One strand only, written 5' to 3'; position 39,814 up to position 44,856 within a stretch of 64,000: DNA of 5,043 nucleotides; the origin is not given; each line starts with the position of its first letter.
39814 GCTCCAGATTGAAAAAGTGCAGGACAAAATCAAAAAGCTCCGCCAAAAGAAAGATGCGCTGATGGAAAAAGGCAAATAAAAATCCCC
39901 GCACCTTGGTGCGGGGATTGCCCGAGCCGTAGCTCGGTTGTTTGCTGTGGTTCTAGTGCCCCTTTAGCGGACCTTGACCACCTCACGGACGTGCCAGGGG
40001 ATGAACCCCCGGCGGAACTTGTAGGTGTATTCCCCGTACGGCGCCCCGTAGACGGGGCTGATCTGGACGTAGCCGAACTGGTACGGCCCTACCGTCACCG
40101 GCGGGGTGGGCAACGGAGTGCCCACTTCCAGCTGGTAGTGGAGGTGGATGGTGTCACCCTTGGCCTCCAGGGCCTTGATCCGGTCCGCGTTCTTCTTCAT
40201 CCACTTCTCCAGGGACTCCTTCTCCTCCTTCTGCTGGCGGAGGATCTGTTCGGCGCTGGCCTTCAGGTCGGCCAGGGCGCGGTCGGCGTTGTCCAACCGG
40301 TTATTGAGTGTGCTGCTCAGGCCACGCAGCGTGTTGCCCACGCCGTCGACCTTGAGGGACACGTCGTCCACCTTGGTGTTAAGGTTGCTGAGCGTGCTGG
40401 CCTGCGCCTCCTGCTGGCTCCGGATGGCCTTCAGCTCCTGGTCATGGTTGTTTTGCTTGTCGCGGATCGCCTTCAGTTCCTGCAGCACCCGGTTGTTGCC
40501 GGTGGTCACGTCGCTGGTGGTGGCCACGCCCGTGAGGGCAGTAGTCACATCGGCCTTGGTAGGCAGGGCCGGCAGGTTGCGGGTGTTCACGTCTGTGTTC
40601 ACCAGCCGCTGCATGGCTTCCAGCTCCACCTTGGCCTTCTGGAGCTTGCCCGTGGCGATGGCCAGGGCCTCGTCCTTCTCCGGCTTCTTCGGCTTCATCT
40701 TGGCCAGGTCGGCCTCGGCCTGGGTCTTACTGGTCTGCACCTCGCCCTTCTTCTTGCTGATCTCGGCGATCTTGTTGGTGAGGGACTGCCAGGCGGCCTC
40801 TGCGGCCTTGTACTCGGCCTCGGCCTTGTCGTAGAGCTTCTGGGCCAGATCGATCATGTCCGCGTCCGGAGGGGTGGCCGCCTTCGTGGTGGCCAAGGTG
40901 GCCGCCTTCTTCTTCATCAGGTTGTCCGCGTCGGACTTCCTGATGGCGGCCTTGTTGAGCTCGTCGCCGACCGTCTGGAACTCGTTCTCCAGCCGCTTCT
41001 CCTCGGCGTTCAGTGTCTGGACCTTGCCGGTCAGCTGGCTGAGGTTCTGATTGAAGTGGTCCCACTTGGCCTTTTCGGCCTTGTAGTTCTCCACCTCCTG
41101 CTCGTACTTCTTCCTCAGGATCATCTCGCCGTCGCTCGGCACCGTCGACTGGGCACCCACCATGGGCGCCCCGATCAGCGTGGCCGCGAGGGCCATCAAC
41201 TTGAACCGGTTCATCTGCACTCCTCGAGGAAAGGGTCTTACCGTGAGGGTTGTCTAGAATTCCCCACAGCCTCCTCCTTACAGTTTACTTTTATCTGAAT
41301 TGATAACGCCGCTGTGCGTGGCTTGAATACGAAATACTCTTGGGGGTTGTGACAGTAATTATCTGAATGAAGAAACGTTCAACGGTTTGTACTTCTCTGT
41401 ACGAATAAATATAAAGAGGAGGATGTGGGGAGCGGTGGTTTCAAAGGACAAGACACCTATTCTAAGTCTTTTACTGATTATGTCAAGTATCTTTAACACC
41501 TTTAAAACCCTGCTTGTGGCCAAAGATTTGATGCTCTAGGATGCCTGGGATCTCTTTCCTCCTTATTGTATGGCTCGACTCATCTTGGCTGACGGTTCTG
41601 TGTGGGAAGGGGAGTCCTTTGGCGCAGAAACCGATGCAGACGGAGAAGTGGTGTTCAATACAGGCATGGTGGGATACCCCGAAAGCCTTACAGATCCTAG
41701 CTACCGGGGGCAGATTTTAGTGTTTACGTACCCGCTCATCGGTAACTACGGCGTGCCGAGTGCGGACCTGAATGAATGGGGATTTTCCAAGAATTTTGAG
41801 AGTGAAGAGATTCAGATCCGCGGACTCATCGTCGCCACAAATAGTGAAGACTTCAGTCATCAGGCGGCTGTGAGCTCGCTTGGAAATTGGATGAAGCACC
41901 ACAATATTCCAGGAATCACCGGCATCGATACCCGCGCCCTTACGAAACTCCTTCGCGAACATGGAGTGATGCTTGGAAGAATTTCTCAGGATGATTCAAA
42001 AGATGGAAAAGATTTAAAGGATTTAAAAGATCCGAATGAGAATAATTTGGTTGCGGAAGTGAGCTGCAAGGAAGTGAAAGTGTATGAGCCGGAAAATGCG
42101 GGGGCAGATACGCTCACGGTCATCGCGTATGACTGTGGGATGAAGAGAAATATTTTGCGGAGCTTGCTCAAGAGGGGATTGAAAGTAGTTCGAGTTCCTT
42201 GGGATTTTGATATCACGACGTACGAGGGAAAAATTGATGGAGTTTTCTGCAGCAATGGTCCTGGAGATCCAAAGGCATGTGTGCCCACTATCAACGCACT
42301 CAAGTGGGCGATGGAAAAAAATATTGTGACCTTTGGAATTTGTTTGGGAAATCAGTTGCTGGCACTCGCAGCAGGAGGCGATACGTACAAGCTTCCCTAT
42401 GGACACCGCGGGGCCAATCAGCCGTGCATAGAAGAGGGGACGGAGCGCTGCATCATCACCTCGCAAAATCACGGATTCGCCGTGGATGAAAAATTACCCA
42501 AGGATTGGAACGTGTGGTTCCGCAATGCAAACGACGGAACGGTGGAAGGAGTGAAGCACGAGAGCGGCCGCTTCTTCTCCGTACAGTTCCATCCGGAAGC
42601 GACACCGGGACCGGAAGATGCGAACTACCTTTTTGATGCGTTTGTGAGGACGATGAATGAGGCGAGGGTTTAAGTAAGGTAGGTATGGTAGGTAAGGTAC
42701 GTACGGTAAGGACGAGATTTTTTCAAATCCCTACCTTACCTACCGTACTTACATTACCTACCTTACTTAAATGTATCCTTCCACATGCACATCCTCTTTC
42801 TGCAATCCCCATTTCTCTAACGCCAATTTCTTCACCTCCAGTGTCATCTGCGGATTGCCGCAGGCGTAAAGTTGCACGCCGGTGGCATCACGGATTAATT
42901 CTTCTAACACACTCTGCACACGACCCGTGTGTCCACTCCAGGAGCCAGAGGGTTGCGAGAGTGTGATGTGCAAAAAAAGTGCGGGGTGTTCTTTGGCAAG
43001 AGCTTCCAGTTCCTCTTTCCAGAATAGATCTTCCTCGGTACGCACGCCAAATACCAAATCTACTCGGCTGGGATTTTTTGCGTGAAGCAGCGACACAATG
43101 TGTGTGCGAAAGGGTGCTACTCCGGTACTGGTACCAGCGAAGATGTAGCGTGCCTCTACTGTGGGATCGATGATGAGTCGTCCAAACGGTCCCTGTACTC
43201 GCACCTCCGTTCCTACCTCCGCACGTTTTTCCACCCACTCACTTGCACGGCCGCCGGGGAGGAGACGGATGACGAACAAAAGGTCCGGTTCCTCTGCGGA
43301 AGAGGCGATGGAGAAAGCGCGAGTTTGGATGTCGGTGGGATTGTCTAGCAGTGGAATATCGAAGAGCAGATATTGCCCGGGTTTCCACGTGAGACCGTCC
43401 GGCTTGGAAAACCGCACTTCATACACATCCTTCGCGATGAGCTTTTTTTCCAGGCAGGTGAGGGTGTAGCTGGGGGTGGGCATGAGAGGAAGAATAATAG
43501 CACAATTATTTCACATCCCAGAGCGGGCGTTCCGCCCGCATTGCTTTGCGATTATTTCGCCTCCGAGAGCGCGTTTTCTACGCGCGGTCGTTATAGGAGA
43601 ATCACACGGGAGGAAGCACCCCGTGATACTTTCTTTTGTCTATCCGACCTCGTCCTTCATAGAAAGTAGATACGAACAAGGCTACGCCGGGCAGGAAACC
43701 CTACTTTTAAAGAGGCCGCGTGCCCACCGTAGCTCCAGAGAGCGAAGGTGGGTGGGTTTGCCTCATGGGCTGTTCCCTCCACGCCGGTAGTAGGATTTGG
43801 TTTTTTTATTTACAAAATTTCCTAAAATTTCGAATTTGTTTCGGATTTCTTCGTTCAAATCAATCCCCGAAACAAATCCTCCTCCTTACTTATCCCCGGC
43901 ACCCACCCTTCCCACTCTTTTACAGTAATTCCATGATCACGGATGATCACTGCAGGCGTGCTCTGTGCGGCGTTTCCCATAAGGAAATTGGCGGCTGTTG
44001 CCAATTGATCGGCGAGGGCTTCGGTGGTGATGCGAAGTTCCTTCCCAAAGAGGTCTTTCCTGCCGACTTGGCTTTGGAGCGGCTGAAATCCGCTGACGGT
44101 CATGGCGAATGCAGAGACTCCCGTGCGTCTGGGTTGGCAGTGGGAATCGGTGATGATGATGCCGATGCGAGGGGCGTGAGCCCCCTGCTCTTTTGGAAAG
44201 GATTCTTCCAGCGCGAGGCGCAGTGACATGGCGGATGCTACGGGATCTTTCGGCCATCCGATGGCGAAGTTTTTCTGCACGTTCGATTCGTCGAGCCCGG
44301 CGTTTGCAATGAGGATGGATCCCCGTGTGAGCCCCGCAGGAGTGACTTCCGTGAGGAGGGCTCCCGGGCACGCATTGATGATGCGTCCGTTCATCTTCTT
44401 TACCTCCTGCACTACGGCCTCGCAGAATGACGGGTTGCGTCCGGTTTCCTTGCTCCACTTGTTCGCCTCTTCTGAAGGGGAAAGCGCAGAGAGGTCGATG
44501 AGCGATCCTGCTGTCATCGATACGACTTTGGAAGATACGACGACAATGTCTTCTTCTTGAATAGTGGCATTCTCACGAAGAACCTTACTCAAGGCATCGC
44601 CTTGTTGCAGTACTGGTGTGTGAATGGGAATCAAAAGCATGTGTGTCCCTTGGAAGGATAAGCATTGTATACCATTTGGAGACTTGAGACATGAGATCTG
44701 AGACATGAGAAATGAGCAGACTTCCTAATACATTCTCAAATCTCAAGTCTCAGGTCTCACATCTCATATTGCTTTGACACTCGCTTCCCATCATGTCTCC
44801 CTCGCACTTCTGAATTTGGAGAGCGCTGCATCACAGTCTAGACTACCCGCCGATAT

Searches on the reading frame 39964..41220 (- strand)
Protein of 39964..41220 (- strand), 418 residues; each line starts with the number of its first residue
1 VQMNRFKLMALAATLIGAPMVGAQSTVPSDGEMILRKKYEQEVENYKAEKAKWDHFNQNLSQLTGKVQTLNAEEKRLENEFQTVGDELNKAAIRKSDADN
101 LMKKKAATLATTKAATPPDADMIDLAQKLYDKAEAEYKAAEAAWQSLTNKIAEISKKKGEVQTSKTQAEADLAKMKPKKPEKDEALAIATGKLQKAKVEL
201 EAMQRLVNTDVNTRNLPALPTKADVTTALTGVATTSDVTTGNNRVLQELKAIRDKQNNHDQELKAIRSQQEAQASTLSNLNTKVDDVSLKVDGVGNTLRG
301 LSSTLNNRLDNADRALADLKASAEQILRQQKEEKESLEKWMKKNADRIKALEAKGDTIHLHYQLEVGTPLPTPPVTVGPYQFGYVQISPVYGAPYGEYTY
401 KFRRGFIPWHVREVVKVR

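Call 4: search_protein_families(library=pfam, proteins=[window:39964-41220:-], max_evalue=1)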
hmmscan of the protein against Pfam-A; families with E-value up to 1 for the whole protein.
window:39964-41220:- (418 aa): 9 families
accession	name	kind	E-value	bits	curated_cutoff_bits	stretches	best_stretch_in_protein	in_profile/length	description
PF10498.14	IFT57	-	0.0021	17.5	40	1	31-107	262-338/360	Intra-flagellar transport protein 57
PF12352.13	V-SNARE_C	-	0.016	15.9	27.1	0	265-300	26-61/66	Snare region anchored in the vesicle membrane C-terminus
PF09304.16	Cortex-I_coil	-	0.017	15.7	60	1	302-354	11-66/107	Cortexillin coiled-coil region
PF20667.3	Sec10_N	-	0.026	15.1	27.4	1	248-304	29-85/118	Exocyst complex component Sec10, N-terminal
PF05531.17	NPV_P10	-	0.1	13.5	29.8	1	278-326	14-61/75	Nucleopolyhedrovirus P10 protein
PF23991.1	DUF7310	-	0.18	12.7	40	0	305-358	1-56/83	Coiled-coil region of unknown function (DUF7310)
PF20072.4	DUF6468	-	0.18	12.4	26.9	2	297-327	7-37/76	Domain of unknown function (DUF6468)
PF23921.1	DUF7260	-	0.42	10.4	27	1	38-137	127-225/242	Domain of unknown function (DUF7260)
PF07889.17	DUF1664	-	0.57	10.7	34.6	1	276-344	35-106/124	Protein of unknown function (DUF1664)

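Call 5: search_protein_families(library=ncbifam, proteins=[window:39964-41220:-], max_evalue=0.1)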
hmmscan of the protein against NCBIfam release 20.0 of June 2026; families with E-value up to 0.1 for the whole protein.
window:39964-41220:- (418 aa): 8 families
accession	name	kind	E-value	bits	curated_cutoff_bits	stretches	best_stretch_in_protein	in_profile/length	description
NF045487.1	ASRP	equivalog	1.5e-06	27.2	300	1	37-356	121-418/593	archaea-specific SMC-related protein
TIGR02168.1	SMC_prok_B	equivalog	3.3e-06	25.1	567.35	2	127-353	280-498/1181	chromosome segregation protein SMC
TIGR02169.1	SMC_prok_A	equivalog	0.00011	20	729.4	1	39-212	771-946/1165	chromosome segregation protein SMC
NF003034.1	PRK03918.1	equivalog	0.00019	19.5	700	2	38-197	280-435/878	DNA double-strand break repair ATPase Rad50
NF007428.1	PRK09973.1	equivalog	0.0041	17.6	120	0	57-91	23-57/85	lipoprotein YqhH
TIGR04523.1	Mplasa_alph_rch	subfamily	0.0071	14.3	270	1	247-358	496-612/745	helix-rich protein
TIGR04211.1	SH3_and_anchor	equivalog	0.032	13.8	65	1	33-112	62-141/198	TIGR04211 family SH3 domain-containing protein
NF038218.1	IcmG_DotF_IVB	equivalog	0.04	13.6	200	0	238-306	101-169/266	type IVB secretion system protein IcmG/DotF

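Call 6: search_protein_families(library=phrogs, proteins=[window:39964-41220:-], max_evalue=0.1)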
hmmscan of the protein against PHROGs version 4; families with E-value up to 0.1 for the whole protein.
window:39964-41220:- (418 aa): 3 families
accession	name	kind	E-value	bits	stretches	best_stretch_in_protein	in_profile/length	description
phrog_2990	-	unknown function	0.00073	20.7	0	242-284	56-98/133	-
phrog_2589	-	tail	0.0011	16.4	1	230-358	3320-3452/3686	tail protein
phrog_9841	-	lysis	0.0049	18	1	37-85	45-94/120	Rz-like spanin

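Call 39: search_protein_families(library=padloc, proteins=[window:39964-41220:-], max_evalue=0.1)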
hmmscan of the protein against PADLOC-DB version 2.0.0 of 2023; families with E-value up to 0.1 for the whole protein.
window:39964-41220:- (418 aa): 10 families
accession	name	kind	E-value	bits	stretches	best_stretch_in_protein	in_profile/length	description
PDLC02747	PbeC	-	0.00089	16.2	1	40-346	193-491/632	PbeC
PDLC03861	LmuB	-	0.0018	14.3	1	47-355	472-774/1213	-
PDLC00553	JetC2|JetC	-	0.0029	13.5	2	183-353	751-920/1361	DUF3584 domain; MukB-like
PDLC00512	JetC1|JetC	-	0.018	11.1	1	37-188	682-836/1123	DUF3584 domain; MukB-like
PDLC00601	ZorA1|ZorA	-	0.029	11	1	35-349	346-644/699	MotA/ExbB/TolQ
PDLC00580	JetC3|JetC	-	0.042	10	0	39-203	222-387/1068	DUF3584 domain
PDLC00551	JetC2|JetC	-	0.06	9.1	1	126-353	746-974/1365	DUF3584 domain; MukB-like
PDLC00518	JetC1|JetC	-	0.061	9.1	1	240-365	724-848/1112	DUF3584 domain; MukB-like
PDLC00550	JetC2|JetC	-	0.083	8.5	1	37-210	435-607/1355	DUF3584 domain; MukB-like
PDLC03859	LmuB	-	0.098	9.8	0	36-354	192-487/611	-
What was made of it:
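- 39964..41220 (-): Opposite-strand 418-aa protein with a signal-peptide-like N-terminus and a long coiled coil. It is the last island gene before carA. Only coiled-coil-type weak hits (calls 4, 5, 39).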

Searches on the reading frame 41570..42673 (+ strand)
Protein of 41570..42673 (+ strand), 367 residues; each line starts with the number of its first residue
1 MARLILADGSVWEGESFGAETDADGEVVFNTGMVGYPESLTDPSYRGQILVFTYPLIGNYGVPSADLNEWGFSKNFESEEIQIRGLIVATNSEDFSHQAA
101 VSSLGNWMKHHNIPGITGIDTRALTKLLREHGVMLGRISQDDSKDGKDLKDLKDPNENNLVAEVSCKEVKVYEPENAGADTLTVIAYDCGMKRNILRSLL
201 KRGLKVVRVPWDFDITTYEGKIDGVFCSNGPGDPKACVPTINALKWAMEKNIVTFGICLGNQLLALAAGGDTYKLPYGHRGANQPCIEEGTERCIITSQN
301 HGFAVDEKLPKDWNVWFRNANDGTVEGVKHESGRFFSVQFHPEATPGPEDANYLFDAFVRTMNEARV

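Call 113: search_protein_families(library=pfam, proteins=[window:41570-42673:+], max_evalue=0.001)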
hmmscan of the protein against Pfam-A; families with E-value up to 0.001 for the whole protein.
window:41570-42673:+ (367 aa): 3 families
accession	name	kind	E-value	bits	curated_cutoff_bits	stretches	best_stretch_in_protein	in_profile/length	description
PF00117.34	GATase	-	3.6e-52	177.2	22.8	1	187-360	3-189/190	Glutamine amidotransferase class-I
PF00988.28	CPSase_sm_chain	-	9.6e-50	168.1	27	1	4-138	1-126/126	Carbamoyl-phosphate synthase small chain, CPSase domain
PF07722.19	Peptidase_C26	-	9.7e-10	39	20.5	1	299-343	175-219/219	Peptidase C26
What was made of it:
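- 41570..42673 (+): carA: conserved downstream border of the island. Pfam CPSase_sm_chain 1e-49 (call 113).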

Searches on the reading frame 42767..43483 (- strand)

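Call 113: search_protein_families(library=pfam, proteins=[window:42767-43483:-], max_evalue=0.001)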
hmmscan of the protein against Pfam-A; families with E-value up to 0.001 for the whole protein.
window:42767-43483:- (238 aa): 3 families
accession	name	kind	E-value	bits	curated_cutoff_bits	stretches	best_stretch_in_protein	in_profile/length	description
PF00175.26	NAD_binding_1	-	1.6e-19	71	22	1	118-217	4-107/109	Oxidoreductase NAD-binding domain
PF00970.30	FAD_binding_6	-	2.5e-08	34.6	21.1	1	11-103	5-97/99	Oxidoreductase FAD-binding domain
PF08022.18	FAD_binding_8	-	5.1e-05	23.8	22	1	13-74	9-70/109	FAD-binding domain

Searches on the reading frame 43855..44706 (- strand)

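Call 42: search_protein_families(library=pfam, proteins=[window:43855-44706:-], max_evalue=0.00001)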
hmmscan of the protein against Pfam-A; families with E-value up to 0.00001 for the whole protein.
window:43855-44706:- (283 aa): 1 family
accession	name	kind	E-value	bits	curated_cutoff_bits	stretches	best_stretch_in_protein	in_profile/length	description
PF01996.21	F420_ligase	-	1.1e-50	172.6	25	1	28-257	2-218/218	F420-0:Gamma-glutamyl ligase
